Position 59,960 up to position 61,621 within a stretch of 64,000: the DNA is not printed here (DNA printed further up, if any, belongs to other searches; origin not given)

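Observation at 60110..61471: Soluble three-domain putative c-di-AMP synthase with an EIIA(Ntr)-like input domain whose phospho-His is replaced by Tyr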

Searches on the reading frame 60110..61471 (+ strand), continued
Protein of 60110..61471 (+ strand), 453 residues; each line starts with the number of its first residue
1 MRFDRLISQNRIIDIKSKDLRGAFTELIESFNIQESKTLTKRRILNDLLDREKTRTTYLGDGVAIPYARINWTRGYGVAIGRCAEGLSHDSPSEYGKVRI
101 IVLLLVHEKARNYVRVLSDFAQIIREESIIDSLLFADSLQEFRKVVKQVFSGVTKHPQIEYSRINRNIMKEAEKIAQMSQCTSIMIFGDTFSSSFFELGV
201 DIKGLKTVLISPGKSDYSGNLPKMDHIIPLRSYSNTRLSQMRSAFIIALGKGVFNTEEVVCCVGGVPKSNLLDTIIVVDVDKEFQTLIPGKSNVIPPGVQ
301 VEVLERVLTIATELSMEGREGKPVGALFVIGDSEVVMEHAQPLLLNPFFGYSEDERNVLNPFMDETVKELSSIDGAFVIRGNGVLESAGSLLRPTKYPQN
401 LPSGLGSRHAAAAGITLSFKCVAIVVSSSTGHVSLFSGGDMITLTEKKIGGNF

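Call 33: find_related_loci(query=window:60110-61468:+, collection=genome_contigs, flank=6000)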
Query window:60110-61468:+ (453 aa) in genome_contigs; peptide patterns used: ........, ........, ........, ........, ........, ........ (x = any residue, [..] = any of these).
600 stretches matched a pattern (row limit reached: there are more); 524 encode a relative of the query (tblastn E <= 1e-3); the best 80 are kept; 80 distinct loci.
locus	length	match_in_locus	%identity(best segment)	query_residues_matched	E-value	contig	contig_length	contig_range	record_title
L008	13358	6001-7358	94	1-453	0e+0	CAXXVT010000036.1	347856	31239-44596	MAG: Opitutales bacterium isolate 410b8f2b-6cbb-4c8a-be29-a4919bf524a0 genome assembly, contig: contig_36, whole genome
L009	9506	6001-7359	78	1-453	0e+0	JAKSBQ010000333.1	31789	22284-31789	MAG: Opitutales bacterium isolate MAG.200 k141_770930, whole genome shotgun sequence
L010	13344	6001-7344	54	1-449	2e-163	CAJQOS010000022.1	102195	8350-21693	MAG: uncultured Puniceicoccaceae bacterium isolate 10_20180522_Bin_METABAT_130_sub_1 genome assembly, contig: c_00001880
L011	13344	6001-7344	53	1-449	4e-162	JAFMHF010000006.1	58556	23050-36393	MAG: Puniceicoccaceae bacterium isolate DEBay_Spr20G08_39 NODE_345_length_58556_cov_20.2217, whole genome shotgun sequen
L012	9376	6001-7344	53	1-449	1e-161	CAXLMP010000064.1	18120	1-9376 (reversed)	Verrucomicrobiota bacterium isolate ena-SAMPLE-TAB-11-06-2024-17:45:29:728-3759 genome assembly, contig: NODE_1523_lengt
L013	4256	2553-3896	53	1-449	2e-166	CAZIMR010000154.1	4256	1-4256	MAG TPA_asm: uncultured Puniceicoccaceae bacterium isolate binchicken_co394_45 genome assembly, contig: NODE_16877_lengt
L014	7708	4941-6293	53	1-452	2e-161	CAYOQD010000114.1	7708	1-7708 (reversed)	MAG TPA_asm: uncultured Puniceicoccaceae bacterium isolate binchicken_co275_169 genome assembly, contig: NODE_16291_leng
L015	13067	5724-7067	53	1-449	1e-159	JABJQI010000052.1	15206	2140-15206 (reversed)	MAG: Opitutia bacterium isolate SI075_bin87 k141_2809550, whole genome shotgun sequence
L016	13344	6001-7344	53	1-449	1e-159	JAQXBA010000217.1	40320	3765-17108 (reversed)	MAG: Opitutia bacterium isolate cluster4_bin.12 k119_522762, whole genome shotgun sequence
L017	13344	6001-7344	53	1-449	3e-159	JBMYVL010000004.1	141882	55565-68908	MAG: Opitutales bacterium isolate ME_XS_2211_1_bin_25 ME_XS_2211_1_bin_25_3, whole genome shotgun sequence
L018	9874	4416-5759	52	1-449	3e-159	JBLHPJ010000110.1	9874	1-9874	MAG: Yoonia sp. isolate 3300055526_84 Ga0535637_0012683, whole genome shotgun sequence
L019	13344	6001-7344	53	1-449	7e-159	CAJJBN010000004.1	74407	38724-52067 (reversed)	MAG: Opitutaceae bacterium BACL24 MAG-120322-bin51 isolate FRAM18_bin326 genome assembly, contig: FRAM18_bin326-4, whole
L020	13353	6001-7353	52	1-452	2e-158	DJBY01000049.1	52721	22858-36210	MAG TPA_asm: Opitutia bacterium UBA5964 UBA5964_contig_4924, whole genome shotgun sequence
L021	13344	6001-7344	52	1-449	2e-158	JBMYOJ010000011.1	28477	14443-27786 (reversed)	MAG: Coraliomargarita sp. isolate ME_XS_2307_bin_5 ME_XS_2307_bin_5_10, whole genome shotgun sequence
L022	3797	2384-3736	51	1-452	4e-164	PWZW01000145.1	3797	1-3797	MAG: Puniceicoccaceae bacterium isolate T3Sed10_183 T3-Sed10-C72853, whole genome shotgun sequence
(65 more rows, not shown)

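Call 42: find_encoding_contigs(protein=P0001, flank=3000, max_places=1)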
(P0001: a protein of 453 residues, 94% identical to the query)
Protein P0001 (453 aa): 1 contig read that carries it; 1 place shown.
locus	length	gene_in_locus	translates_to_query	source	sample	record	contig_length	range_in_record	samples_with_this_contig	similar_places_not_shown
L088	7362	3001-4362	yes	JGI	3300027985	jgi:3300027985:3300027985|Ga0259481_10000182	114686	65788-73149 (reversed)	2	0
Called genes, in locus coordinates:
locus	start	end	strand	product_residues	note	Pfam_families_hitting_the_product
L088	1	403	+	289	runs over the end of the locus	PF01790:LGT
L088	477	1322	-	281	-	PF00582:Usp (weak)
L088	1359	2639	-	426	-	PF00483:NTP_transferase, PF24894:Hexapep_GlmU (faint), PF25247:LbH_GLGC, PF25084:LbH_EIF2B (faint)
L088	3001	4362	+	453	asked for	PF00359:PTS_EIIA_2, PF21755:DacZ_P, PF02457:DAC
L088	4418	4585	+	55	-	PF00471:Ribosomal_L33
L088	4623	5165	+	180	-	PF00857:Isochorismatase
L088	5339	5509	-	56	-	-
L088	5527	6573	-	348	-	PF01370:Epimerase, PF04321:RmlD_sub_bind, PF16363:GDP_Man_Dehyd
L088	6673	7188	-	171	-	-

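Call 43: find_encoding_contigs(protein=P0002, flank=3000, max_places=1)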
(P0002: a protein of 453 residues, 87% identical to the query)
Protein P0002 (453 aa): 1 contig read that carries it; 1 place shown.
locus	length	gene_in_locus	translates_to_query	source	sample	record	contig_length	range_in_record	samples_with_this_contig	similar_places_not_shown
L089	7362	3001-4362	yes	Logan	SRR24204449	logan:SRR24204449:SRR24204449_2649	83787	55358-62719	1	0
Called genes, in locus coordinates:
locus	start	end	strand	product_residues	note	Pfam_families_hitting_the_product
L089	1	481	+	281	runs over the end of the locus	PF01790:LGT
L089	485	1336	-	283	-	PF00582:Usp (faint)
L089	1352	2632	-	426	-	PF00483:NTP_transferase, PF25084:LbH_EIF2B (faint), PF24894:Hexapep_GlmU (faint), PF25247:LbH_GLGC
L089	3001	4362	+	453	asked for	PF00359:PTS_EIIA_2, PF21755:DacZ_P, PF02457:DAC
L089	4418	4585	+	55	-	PF00471:Ribosomal_L33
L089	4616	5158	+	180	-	PF00857:Isochorismatase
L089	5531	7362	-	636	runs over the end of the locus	PF00012:HSP70, PF06723:MreB_Mbl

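Call 44: predict_structure(alignment_id=A1)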
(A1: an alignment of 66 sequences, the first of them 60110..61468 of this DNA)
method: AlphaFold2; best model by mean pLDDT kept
length: 453 residues; sequences in the alignment: 66
mean_pLDDT: 84.0   pTM: 0.74
mean pLDDT of the five models: 84.0, 83.1, 83.1, 83.0, 81.8
residues with pLDDT >= 90: 171; 70-90: 226; 50-70: 41; < 50: 15
segments of 3 or more residues with pLDDT < 50: 155-160, 218-220, 449-453
pLDDT, mean of each block of 10 residues (from residue 1): 81 94 95 83 91 83 90 89 87 77 92 82 78 89 88 50 81 94 91 68 87 59 78 74 87 89 87 91 65 76 89 85 92 93 88 89 86 91 93 88 85 92 91 89 68 33
secondary structure, 60 per line:
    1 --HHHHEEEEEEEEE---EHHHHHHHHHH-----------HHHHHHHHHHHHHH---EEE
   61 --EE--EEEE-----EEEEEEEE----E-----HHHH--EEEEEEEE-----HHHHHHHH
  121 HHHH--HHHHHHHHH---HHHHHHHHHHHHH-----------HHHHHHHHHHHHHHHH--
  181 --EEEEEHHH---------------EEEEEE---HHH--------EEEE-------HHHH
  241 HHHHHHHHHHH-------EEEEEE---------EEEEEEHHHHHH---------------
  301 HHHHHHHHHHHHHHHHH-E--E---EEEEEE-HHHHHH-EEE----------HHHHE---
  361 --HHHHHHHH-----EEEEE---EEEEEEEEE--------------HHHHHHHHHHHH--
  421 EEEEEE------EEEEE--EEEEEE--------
elements in order: H3-6 E7-15 H20-29 H41-54 E58-60 E67-70 E76-83 H94-97 E100-107 H113-124 H127-135 H139-151 H163-178 E183-187 E206-211 E226-229 H237-251 E259-264 E274-279 H280-285 H301-317 E326-331 H333-338 E340-342 H353-356 H363-370 E376-380 E384-392 H407-418 E421-426 E433-437 E440-445

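Call 47: fold_search(model_id=the predicted structure, library=pdb)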
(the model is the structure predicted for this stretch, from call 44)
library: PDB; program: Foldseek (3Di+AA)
matches with E <= 10: 1045; with E <= 0.001: 181
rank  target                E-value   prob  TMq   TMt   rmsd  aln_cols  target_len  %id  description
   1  2a0j                  3.9e-10  1.00  0.28  0.81   3.1       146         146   28  Crystal Structure of Nitrogen Regulatory Protein IIA-Ntr from Neisseria meningitidis (released 2005-09-20)
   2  3urr_A                5.9e-10  1.00  0.30  0.82   3.5       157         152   21  Structure of PTS IIA-like nitrogen-regulatory protein PtsN (BTH_I0484) (ptsN) (released 2011-12-21)
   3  3urr_B                1.5e-09  1.00  0.29  0.83   3.4       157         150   21  Structure of PTS IIA-like nitrogen-regulatory protein PtsN (BTH_I0484) (ptsN) (released 2011-12-21)
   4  4gqx_A                9.5e-09  1.00  0.29  0.81   2.9       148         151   23  Crystal structure of EIIA(NTR) from Burkholderia pseudomallei (released 2013-03-20)
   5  8s4c_B                2.6e-08  1.00  0.22  0.56   6.1       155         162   24  CdaA-H04 complex (released 2024-06-19)
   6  8c4j_A                4.1e-08  1.00  0.22  0.60   6.0       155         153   24  CdaA-compound 4 complex (released 2023-06-07)
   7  8c4n_B                4.4e-08  1.00  0.25  0.62   3.1       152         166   23  CdaA-AMP complex (released 2023-06-07)
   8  8c4p_A                4.7e-08  1.00  0.24  0.58   3.9       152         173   25  CdaA-compound 7 complex (released 2023-06-07)
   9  6hvm_B                4.9e-08  1.00  0.25  0.67   3.2       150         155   23  Structural characterization of CdaA-APO (released 2019-06-05)
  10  8ogk_B                4.9e-08  1.00  0.21  0.59   6.1       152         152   21  Crystal structure of CdaA from Bacillus subtilis co-crystallized with DMSO (released 2024-03-27)
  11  8s45_B                5.6e-08  1.00  0.24  0.64   3.7       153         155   24  CdaA-E05 complex (released 2024-06-19)
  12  8c4m_A                5.6e-08  1.00  0.24  0.61   3.7       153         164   24  CdaA-Adenosine complex (released 2023-06-07)
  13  8s48_A                5.9e-08  1.00  0.22  0.59   6.0       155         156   24  CdaA-C11 complex (released 2024-06-19)
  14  8c4j_B                6.3e-08  1.00  0.25  0.69   3.2       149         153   23  CdaA-compound 4 complex (released 2023-06-07)
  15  8ogk_A                6.3e-08  1.00  0.24  0.66   2.9       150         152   23  Crystal structure of CdaA from Bacillus subtilis co-crystallized with DMSO (released 2024-03-27)
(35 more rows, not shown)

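Call 78: list_cluster_members(proteins=[P0026, P0035, P0040, P0049, P0087, P0108, P0095, P0106, P0119, P0022])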
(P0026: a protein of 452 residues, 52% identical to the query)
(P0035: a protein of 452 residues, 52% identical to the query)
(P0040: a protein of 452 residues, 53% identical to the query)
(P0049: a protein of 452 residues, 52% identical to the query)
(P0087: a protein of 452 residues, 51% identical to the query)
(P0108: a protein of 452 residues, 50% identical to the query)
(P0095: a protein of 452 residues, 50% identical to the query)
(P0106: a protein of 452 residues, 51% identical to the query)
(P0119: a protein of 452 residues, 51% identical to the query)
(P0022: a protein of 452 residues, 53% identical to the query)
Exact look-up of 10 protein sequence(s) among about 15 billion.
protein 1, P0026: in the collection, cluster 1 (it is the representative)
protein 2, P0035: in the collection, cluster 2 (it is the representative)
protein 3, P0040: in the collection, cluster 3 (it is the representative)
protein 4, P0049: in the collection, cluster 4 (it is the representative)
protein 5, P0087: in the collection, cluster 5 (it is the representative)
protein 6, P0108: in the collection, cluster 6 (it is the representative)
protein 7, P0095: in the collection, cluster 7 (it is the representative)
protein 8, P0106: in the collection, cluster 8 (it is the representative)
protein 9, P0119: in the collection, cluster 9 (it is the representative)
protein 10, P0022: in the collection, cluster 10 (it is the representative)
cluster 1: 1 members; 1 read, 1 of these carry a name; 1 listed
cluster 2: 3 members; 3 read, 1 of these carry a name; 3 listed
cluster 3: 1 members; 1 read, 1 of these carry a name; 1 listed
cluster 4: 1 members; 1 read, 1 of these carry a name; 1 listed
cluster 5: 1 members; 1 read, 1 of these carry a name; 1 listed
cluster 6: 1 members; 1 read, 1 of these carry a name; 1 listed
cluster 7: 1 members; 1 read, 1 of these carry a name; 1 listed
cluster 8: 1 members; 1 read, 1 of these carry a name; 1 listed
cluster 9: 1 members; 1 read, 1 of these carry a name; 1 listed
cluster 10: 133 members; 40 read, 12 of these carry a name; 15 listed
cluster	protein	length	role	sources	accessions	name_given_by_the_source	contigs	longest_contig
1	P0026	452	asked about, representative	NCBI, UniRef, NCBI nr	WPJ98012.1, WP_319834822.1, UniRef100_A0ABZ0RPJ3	PTS sugar transporter subunit IIA [Coraliomargarita algicola] | PTS sugar transporter subunit IIA n=1 Tax=Coraliomargarita algicola TaxID=3092156 ... | PTS sugar transporter subunit IIA [Coraliomargarita sp. J2-16]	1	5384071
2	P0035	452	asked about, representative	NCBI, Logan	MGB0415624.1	MAG: PTS sugar transporter subunit IIA [Coraliomargarita sp.]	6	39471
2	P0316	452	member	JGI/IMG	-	-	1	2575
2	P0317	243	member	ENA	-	-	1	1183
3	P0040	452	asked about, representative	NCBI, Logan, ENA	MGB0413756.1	MAG: PTS sugar transporter subunit IIA [Coraliomargarita sp.]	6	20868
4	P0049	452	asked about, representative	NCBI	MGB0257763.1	MAG: PTS sugar transporter subunit IIA [Coraliomargarita sp.]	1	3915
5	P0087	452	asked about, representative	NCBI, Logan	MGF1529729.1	MAG: diadenylate cyclase [Puniceicoccaceae bacterium]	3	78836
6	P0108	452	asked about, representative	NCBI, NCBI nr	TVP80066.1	MAG: hypothetical protein EA353_04880 [Puniceicoccaceae bacterium]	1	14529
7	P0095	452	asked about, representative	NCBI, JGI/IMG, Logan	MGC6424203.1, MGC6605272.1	MAG: PTS sugar transporter subunit IIA [Lentimonas sp.]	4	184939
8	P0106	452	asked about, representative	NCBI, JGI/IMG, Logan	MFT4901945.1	MAG: diadenylate cyclase [Lentimonas sp.] | diadenylate cyclase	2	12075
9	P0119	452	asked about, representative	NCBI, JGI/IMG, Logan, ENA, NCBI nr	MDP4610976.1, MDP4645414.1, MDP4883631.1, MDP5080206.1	MAG: PTS sugar transporter subunit IIA [Opitutales bacterium] | diadenylate cyclase | PTS sugar transporter subunit IIA [Opitutales bacterium]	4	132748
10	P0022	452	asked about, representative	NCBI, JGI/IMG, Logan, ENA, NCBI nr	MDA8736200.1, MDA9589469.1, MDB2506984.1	diadenylate cyclase [Opitutales bacterium]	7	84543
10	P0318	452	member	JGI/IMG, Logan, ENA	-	DNA integrity scanning protein DisA with diadenylate cyclase ...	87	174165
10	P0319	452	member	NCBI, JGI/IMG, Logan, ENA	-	diadenylate cyclase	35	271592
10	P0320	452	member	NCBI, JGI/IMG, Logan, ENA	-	DNA integrity scanning protein DisA with diadenylate cyclase ...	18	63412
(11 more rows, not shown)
